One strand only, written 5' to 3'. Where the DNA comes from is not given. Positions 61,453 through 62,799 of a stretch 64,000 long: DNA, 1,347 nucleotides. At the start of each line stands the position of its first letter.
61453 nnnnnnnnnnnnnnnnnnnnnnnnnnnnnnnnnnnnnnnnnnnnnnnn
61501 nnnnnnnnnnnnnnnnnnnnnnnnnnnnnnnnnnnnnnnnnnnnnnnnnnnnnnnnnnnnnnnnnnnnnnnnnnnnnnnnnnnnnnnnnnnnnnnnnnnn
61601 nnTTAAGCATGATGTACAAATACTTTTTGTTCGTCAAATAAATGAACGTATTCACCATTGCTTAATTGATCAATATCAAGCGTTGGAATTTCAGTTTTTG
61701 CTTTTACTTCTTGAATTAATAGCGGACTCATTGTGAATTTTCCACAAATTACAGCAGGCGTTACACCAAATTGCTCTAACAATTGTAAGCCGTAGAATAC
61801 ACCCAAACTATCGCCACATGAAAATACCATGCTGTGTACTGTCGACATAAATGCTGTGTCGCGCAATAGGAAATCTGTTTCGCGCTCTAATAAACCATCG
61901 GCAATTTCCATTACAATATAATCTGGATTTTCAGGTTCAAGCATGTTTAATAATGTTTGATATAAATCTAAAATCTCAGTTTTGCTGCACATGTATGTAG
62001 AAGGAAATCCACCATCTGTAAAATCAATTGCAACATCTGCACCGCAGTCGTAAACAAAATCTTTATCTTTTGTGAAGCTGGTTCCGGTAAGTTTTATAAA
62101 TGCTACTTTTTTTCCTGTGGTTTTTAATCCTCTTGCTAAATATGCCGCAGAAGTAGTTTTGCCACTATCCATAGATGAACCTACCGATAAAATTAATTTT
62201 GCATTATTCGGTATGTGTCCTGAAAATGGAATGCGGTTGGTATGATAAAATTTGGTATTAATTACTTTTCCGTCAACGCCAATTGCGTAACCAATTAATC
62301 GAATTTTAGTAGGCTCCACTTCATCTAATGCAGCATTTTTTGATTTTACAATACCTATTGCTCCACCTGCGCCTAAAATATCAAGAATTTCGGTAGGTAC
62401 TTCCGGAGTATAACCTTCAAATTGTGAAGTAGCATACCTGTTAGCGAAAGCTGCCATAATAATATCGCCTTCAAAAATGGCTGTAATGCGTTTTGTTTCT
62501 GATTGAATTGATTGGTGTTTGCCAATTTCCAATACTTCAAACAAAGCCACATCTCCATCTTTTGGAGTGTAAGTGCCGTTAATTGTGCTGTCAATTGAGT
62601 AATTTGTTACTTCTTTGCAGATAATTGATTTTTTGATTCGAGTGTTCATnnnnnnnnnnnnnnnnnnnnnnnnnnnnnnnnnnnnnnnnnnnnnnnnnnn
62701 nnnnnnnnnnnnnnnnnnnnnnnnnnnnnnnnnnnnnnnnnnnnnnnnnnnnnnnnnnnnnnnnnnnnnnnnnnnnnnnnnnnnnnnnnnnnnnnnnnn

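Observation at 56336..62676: Seven translationally coupled genes: orphan P-loop protein, atypical ABC half-transporter and five exported proteins including an isoaspartyl peptidase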

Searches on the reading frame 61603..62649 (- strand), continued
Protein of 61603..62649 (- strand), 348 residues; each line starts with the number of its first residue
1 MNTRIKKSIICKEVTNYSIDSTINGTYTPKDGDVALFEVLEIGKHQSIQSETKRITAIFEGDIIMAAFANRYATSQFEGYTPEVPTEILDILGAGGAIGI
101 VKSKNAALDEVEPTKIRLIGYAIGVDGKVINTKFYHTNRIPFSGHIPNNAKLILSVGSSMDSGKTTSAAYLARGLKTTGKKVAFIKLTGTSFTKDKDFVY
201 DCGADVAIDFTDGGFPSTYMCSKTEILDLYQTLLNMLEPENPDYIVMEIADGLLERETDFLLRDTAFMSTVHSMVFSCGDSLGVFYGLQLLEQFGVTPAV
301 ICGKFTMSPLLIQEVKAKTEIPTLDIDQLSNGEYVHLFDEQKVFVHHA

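Call 89: search_protein_families(library=ncbifam, proteins=[L119:10685-12940:+, L119:1919-4909:+, L133:13202-14719:+, L126:5424-8390:+, L147:4919-7660:+], max_evalue=0.00001)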
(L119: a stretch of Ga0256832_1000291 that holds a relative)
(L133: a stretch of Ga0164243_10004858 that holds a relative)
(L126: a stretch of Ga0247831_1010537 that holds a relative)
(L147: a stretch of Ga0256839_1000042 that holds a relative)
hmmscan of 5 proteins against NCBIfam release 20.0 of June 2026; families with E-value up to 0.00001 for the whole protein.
L119:10685-12940:+ (751 aa): 16 families
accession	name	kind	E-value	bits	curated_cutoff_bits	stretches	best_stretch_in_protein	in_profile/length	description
NF010623.0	PRK14016.1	subfamily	4.7e-139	465.1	877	1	25-742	4-713/871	cyanophycin synthetase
TIGR02068.2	cya_phycin_syn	equivalog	5e-123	411.9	850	1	26-742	4-711/862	cyanophycin synthetase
TIGR03103.1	trio_acet_GNAT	equivalog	1.4e-55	188.9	569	1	194-506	239-542/547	N-acetylglutaminylglutamine synthetase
NF002688.0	PRK02471.1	equivalog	1.8e-48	165.5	425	1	198-507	434-754/756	bifunctional glutamate--cysteine ligase GshA/glutathione synthetase GshB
TIGR01435.1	glu_cys_lig_rel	equivalog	1e-25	90.1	656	1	217-503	435-717/719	bifunctional glutamate--cysteine ligase/glutathione synthetase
TIGR00768.1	rimK_fam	subfamily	6.4e-19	68.4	143.4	1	245-351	82-193/276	RimK family alpha-L-glutamate ligase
TIGR02144.1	LysX_arch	equivalog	2.9e-16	59.4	275.6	1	245-352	82-194/281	lysine biosynthesis protein LysX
NF040720.1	MptN_Meth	equivalog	3.1e-13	49.5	350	1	244-352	95-206/291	tetrahydromethanopterin:alpha-L-glutamate ligase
NF002378.0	PRK01372.1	subfamily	2.9e-11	42.6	243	1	240-350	90-198/305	D-alanine--D-alanine ligase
NF002563.0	PRK02186.1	subfamily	7.3e-10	37.7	625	1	243-340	100-197/890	argininosuccinate lyase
NF007764.0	PRK10446.1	equivalog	5.8e-09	35.6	331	0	418-483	212-268/300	30S ribosomal protein S6--L-glutamate ligase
TIGR01205.1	D_ala_D_alaTIGR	subfamily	2e-08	33.6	245.65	1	241-344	97-205/318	D-alanine--D-alanine ligase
NF000091.3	D_ala_D_ser_VanG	exception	2e-07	30.2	495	1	242-342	127-229/344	D-alanine--D-serine ligase VanG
NF002527.0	PRK01966.1-3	equivalog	9.3e-07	28.3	310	1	242-340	110-210/332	D-alanine--D-alanine ligase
NF006766.0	PRK09288.1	equivalog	2.4e-06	26.6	339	1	244-331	107-198/396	formate-dependent phosphoribosylglycinamide formyltransferase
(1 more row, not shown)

L119:1919-4909:+ (996 aa): 0 families

L133:13202-14719:+ (506 aa): 98 families (the best 25 are shown)
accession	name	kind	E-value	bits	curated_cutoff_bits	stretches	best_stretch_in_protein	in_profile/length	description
NF004814.0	PRK06164.1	equivalog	2.8e-200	666.5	677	1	2-506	11-514/540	acyl-CoA synthetase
NF004837.0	PRK06187.1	subfamily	3.7e-67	226.8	476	1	1-503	8-506/531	long-chain-fatty-acid--CoA ligase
NF005801.1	PRK07656.1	equivalog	3.7e-61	207.3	657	1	7-504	7-488/500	FadD3 family acyl-CoA ligase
NF004822.0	PRK06178.1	equivalog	2.7e-56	191.4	782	1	7-505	43-553/571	acyl-CoA synthetase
NF009233.0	PRK12583.1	subfamily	3.5e-54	184.2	832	1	18-505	37-536/558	fatty acid CoA ligase family protein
NF006182.0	PRK08316.1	subfamily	2.9e-50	171.3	663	1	9-503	19-501/523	fatty acyl-CoA synthetase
NF004808.0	PRK06155.1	equivalog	5.1e-50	170.2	722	1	5-505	25-508/542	ATP-dependent acyl-CoA ligase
NF002966.0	PRK03640.1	equivalog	1.4e-48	165.7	556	2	177-503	147-464/483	o-succinylbenzoate--CoA ligase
NF006181.0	PRK08314.1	subfamily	2e-48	165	705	1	11-504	34-539/563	long-chain-fatty-acid--CoA ligase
NF005702.0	PRK07514.1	subfamily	4.6e-46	157.2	558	1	2-503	4-484/506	malonyl-CoA synthase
NF004114.0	PRK05605.1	equivalog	5.2e-46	157.1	766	1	11-504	44-554/575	long-chain-fatty-acid--CoA ligase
NF005676.0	PRK07470.1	equivalog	2.7e-43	148.4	774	1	1-504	20-514/544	acyl-CoA synthetase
NF006572.0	PRK09088.1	equivalog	3.4e-43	148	696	2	141-503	109-471/491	acyl-CoA synthetase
NF005307.0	PRK06839.1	equivalog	2.8e-42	145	748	1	10-503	11-477/496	o-succinylbenzoate--CoA ligase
NF005947.1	PRK08008.1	equivalog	8.4e-42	143.4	651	1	25-503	36-505/518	crotonobetaine/carnitine-CoA ligase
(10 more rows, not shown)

L126:5424-8390:+ (988 aa): 1 family
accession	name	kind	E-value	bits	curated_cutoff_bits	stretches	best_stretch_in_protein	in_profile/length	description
NF000584.1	PRK00009.1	equivalog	0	1163.4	815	1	83-988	1-898/898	phosphoenolpyruvate carboxylase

L147:4919-7660:+ (913 aa): 3 families
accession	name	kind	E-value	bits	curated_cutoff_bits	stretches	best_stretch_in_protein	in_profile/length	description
TIGR02414.1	pepN_proteo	equivalog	0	1252.4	718.2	1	42-901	1-867/868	aminopeptidase N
TIGR02412.1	pepN_strep_liv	equivalog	9.6e-36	123.4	591.2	1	89-491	57-457/832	aminopeptidase N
TIGR02411.1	leuko_A4_hydro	equivalog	4e-23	82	761.7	1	136-481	107-447/600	leukotriene-A(4) hydrolase/aminopeptidase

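Call 92: search_protein_families(library=ncbifam, proteins=[L119:7538-9334:+, L100:9011-10717:+, L145:5947-7605:+, L147:9088-10791:+, L083:11035-12744:+], max_evalue=1e-40)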
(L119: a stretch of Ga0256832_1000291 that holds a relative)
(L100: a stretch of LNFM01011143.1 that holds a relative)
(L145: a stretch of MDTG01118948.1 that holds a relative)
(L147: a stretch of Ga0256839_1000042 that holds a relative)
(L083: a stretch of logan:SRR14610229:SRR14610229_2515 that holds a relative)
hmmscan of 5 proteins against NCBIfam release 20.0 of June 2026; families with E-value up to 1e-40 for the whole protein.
L119:7538-9334:+ (598 aa): 7 families
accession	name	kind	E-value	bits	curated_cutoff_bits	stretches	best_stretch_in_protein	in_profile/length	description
TIGR01842.1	type_I_sec_PrtD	subfamily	2.6e-126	422.3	510.15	1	32-555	8-533/544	type I secretion system permease/ATPase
TIGR03375.1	type_I_sec_LssB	subfamily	3e-85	286.9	693.1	1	18-561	137-686/696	type I secretion system permease/ATPase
TIGR01846.1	type_I_sec_HlyB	subfamily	8.8e-72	242.4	725.55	1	34-552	143-668/694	type I secretion system permease/ATPase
TIGR03796.1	NHLM_micro_ABC1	equivalog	2.1e-48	165.1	853.3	1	31-532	155-669/710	NHLP family bacteriocin export ABC transporter peptidase/permease/ATPase subunit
TIGR00958.1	3a01208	subfamily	4.2e-47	160.8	874.6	1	159-551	296-689/711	antigen peptide transporter 2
TIGR02868.1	CydC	equivalog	8e-47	160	329.05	1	154-531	143-526/530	thiol reductant ABC exporter subunit CydC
TIGR02857.1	CydD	equivalog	5.5e-45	154.3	435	1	276-546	256-527/529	thiol reductant ABC exporter subunit CydD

L100:9011-10717:+ (568 aa): 20 families
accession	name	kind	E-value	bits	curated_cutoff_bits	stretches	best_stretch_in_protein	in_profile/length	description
TIGR02203.1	MsbA_lipidA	equivalog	2.5e-76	257.4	602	1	81-561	80-567/572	lipid A export permease/ATP-binding protein MsbA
TIGR02857.1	CydD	equivalog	5.9e-73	246.6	435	1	12-535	2-529/529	thiol reductant ABC exporter subunit CydD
TIGR02204.1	MsbA_rel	hypoth_equivalog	1.1e-72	245.5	780.4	1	30-559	35-571/576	ABC transporter, permease/ATP-binding protein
TIGR03375.1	type_I_sec_LssB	subfamily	5.7e-70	236.4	693.1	1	45-552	180-691/696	type I secretion system permease/ATPase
NF010178.0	PRK13657.1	equivalog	5.8e-67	226.4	733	1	12-563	18-570/588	glucan ABC transporter ATP-binding protein/ permease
TIGR02868.1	CydC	equivalog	1.1e-61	209.1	329.05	1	70-523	67-530/530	thiol reductant ABC exporter subunit CydC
NF052233.1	CphA_assoc_ABC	equivalog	6.9e-59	199.9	880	1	23-565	194-745/766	cyanophycin metabolism-associated ABC transporter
TIGR01846.1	type_I_sec_HlyB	subfamily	1.1e-58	199.1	725.55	1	19-562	145-691/694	type I secretion system permease/ATPase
TIGR00958.1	3a01208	subfamily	4.3e-58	197.2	874.6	1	109-547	254-698/711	antigen peptide transporter 2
NF045513.1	HepA_fam_ABC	equivalog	7.2e-58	196.4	725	1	65-553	104-599/610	heterocyst formation ABC transporter subunit HepA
TIGR03797.1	NHLM_micro_ABC2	equivalog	2e-57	195.1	709.4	1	18-559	141-681/686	NHLP bacteriocin export ABC transporter permease/ATPase subunit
NF008379.0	PRK11174.1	equivalog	9.9e-56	189.6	684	1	22-562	31-583/588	heme ABC transporter permease/ATP-binding protein CydD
TIGR01842.1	type_I_sec_PrtD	subfamily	1.8e-55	188.5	510.15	1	83-550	73-541/544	type I secretion system permease/ATPase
TIGR03796.1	NHLM_micro_ABC1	equivalog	3e-54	184.4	853.3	1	9-559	151-708/710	NHLP family bacteriocin export ABC transporter peptidase/permease/ATPase subunit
NF008364.0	PRK11160.1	equivalog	2.5e-51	174.9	630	1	73-554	77-566/575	heme ABC transporter ATP-binding protein/permease CydC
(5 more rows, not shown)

L145:5947-7605:+ (552 aa): 6 families
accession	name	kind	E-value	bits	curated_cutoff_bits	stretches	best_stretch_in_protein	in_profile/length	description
TIGR02857.1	CydD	equivalog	3.1e-55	188.1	435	1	22-515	5-504/529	thiol reductant ABC exporter subunit CydD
TIGR02204.1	MsbA_rel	hypoth_equivalog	5.1e-54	183.9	780.4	1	13-508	12-515/576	ABC transporter, permease/ATP-binding protein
TIGR02868.1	CydC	equivalog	2.2e-53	181.7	329.05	1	90-512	84-514/530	thiol reductant ABC exporter subunit CydC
TIGR02203.1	MsbA_lipidA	equivalog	4.9e-52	177.2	602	1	14-508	9-509/572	lipid A export permease/ATP-binding protein MsbA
TIGR03375.1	type_I_sec_LssB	subfamily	4.6e-51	173.9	693.1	1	82-542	212-678/696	type I secretion system permease/ATPase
NF008364.0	PRK11160.1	equivalog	1.2e-43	149.6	630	1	91-513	92-520/575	heme ABC transporter ATP-binding protein/permease CydC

L147:9088-10791:+ (567 aa): 6 families
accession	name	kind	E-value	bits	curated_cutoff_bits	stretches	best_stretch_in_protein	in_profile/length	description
TIGR03375.1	type_I_sec_LssB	subfamily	8.5e-60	202.8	693.1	1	87-552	205-678/696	type I secretion system permease/ATPase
TIGR02857.1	CydD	equivalog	2.7e-55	188.3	435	1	35-548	5-529/529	thiol reductant ABC exporter subunit CydD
TIGR02868.1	CydC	equivalog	4.9e-54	183.9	329.05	1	88-535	70-529/530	thiol reductant ABC exporter subunit CydC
TIGR01842.1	type_I_sec_PrtD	subfamily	1.8e-45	155.6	510.15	1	71-554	42-532/544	type I secretion system permease/ATPase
TIGR02204.1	MsbA_rel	hypoth_equivalog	4.5e-43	147.8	780.4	1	35-552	21-551/576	ABC transporter, permease/ATP-binding protein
TIGR00958.1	3a01208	subfamily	6.6e-43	147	874.6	1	98-545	228-683/711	antigen peptide transporter 2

L083:11035-12744:+ (569 aa): 6 families
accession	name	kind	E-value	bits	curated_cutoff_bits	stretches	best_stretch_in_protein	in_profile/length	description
TIGR02203.1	MsbA_lipidA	equivalog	5.5e-62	210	602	1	16-555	19-542/572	lipid A export permease/ATP-binding protein MsbA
TIGR02204.1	MsbA_rel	hypoth_equivalog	7.4e-56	190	780.4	1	7-555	9-548/576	ABC transporter, permease/ATP-binding protein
TIGR01846.1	type_I_sec_HlyB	subfamily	3.4e-48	164.5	725.55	1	61-556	172-666/694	type I secretion system permease/ATPase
TIGR03375.1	type_I_sec_LssB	subfamily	2.1e-47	161.8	693.1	1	75-540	196-660/696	type I secretion system permease/ATPase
TIGR02857.1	CydD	equivalog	8.2e-44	150.4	435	1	66-554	42-529/529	thiol reductant ABC exporter subunit CydD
NF008381.0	PRK11176.1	equivalog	5.9e-43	147.1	867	1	71-556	68-553/582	lipid A ABC transporter ATP-binding protein/permease MsbA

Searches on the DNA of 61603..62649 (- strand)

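Call 77: search_rna_families(sources=[L001, L025, L042, L083, L069, L014, L081], threshold=gathering)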
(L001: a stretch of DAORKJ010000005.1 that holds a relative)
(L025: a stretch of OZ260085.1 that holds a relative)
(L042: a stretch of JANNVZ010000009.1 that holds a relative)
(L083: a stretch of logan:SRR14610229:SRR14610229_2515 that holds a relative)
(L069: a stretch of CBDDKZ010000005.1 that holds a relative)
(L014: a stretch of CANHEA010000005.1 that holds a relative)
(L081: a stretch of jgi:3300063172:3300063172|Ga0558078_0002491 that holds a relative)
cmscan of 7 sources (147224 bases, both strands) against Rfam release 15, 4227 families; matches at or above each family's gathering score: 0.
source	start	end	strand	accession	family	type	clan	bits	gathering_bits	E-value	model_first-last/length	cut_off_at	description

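Call 78: search_rna_families(sources=[L090, L098, L100, L110, L145, L147, L160, L162, L091], threshold=gathering)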
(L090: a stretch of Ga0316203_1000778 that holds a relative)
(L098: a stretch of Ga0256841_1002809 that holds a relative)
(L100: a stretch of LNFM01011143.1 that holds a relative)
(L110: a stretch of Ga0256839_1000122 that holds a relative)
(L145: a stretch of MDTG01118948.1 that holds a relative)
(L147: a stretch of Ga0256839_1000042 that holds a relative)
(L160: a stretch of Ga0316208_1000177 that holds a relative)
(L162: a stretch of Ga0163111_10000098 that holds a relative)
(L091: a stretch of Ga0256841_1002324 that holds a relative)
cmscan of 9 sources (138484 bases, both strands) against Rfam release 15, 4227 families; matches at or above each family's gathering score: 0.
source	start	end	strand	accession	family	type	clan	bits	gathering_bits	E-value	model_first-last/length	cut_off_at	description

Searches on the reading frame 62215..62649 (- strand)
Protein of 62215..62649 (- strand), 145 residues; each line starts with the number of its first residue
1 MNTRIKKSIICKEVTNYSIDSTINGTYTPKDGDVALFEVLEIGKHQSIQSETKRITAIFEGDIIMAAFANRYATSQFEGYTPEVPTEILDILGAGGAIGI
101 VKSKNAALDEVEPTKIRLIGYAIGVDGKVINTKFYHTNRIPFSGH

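Call 28: predict_structure(alignment_id=A2)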
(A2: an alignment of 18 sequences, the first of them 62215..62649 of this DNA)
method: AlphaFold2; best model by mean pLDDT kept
length: 145 residues; sequences in the alignment: 18
mean_pLDDT: 86.6   pTM: 0.81
mean pLDDT of the five models: 86.6, 80.0, 76.7, 71.6, 68.7
residues with pLDDT >= 90: 87; 70-90: 40; 50-70: 15; < 50: 3
segments of 3 or more residues with pLDDT < 50: none
pLDDT, mean of each block of 10 residues (from residue 1): 78 91 94 95 93 92 92 76 93 86 83 94 92 65 62
secondary structure, 60 per line:
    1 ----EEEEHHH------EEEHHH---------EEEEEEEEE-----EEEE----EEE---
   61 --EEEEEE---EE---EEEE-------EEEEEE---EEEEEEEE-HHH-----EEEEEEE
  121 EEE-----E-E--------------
elements in order: E5-8 E18-20 E33-41 E47-50 E55-57 E63-68 E77-80 E88-93 E97-104 E114-123

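Call 31: fold_search(model_id=the predicted structure, library=pdb)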
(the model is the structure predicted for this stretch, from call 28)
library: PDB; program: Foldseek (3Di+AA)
matches with E <= 10: 335; with E <= 0.001: 0
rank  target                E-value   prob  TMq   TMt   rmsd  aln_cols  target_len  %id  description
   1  7ets_A                4.9e-01  0.08  0.18  0.13  13.2       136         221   12  Crystal structure of crp protein from Gardnerella Vaginalis (released 2022-04-27)
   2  5kds_A                5.1e-01  0.06  0.20  0.08  16.7       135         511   12  ZmpB metallopeptidase in complex with an O-glycopeptide (a2,6-sialylated core-3 pentapeptide). (released 2017-01-11)
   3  7ets_B                5.4e-01  0.08  0.19  0.14  13.4       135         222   12  Crystal structure of crp protein from Gardnerella Vaginalis (released 2022-04-27)
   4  9a9w_K                7.2e-01  0.02  0.12  0.08  17.4       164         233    8  USP7 bound to a nucleosome/p53 complex (released 2025-08-06)
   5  3kmd_A                7.2e-01  0.02  0.12  0.10  17.0       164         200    5  Crystal structure of the p53 core domain bound to a full consensus site as a self-assembled tetramer (released 2010-02-23)
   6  2d93_MODEL_1_A        8.1e-01  0.14  0.23  0.25  13.4       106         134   10  Solution structure of the cNMP_binding domain of human Rap guanine nucleotide exchange factor 6 (released 2006-06-08)
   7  9bv3_C                8.1e-01  0.08  0.15  0.07  10.7        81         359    5  M1B Midnolin-Proteasome (released 2025-06-11)
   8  1o75_A                8.6e-01  0.04  0.16  0.08  14.3       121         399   11  Tp47, the 47-Kilodalton Lipoprotein of Treponema pallidum (released 2002-11-01)
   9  6rz3_A                9.1e-01  0.02  0.13  0.10  17.7       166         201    8  Crystal structure of a complex between the DNA-binding domain of p53 and the carboxyl-terminal conserved region of iAS (released 2019-10-30)
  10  7xxa_C                9.1e-01  0.02  0.13  0.10  15.8       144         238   11  Complex of Echo 18 and FcRn at pH7.4 (released 2022-06-29)
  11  1yat                  1.0e+00  0.08  0.26  0.32   9.9       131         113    8  IMPROVED CALCINEURIN INHIBITION BY YEAST FKBP12-DRUG COMPLEXES. CRYSTALLOGRAPHIC AND FUNCTIONAL ANALYSIS (released 1993-10-31)
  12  2xwr_B                1.0e+00  0.02  0.13  0.11  17.2       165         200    8  Crystal structure of the DNA-binding domain of human p53 with extended N terminus (released 2011-03-30)
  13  5lzw_ii               1.3e+00  0.04  0.19  0.09  13.9       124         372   10  Structure of the mammalian rescue complex with Pelota and Hbs1l assembled on a truncated mRNA. (released 2016-11-30)
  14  8usb_C                1.4e+00  0.08  0.19  0.09  12.0        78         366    8  Non-substrate-engaged human 26S proteasome with Nub1/FAT10 bound to Rpn1 (released 2024-11-06)
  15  5lrr_H                1.5e+00  0.08  0.22  0.15  11.6       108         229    9  The Transcriptional Regulator PrfA from Listeria Monocytogenes in complex with glutathione (released 2016-12-07)
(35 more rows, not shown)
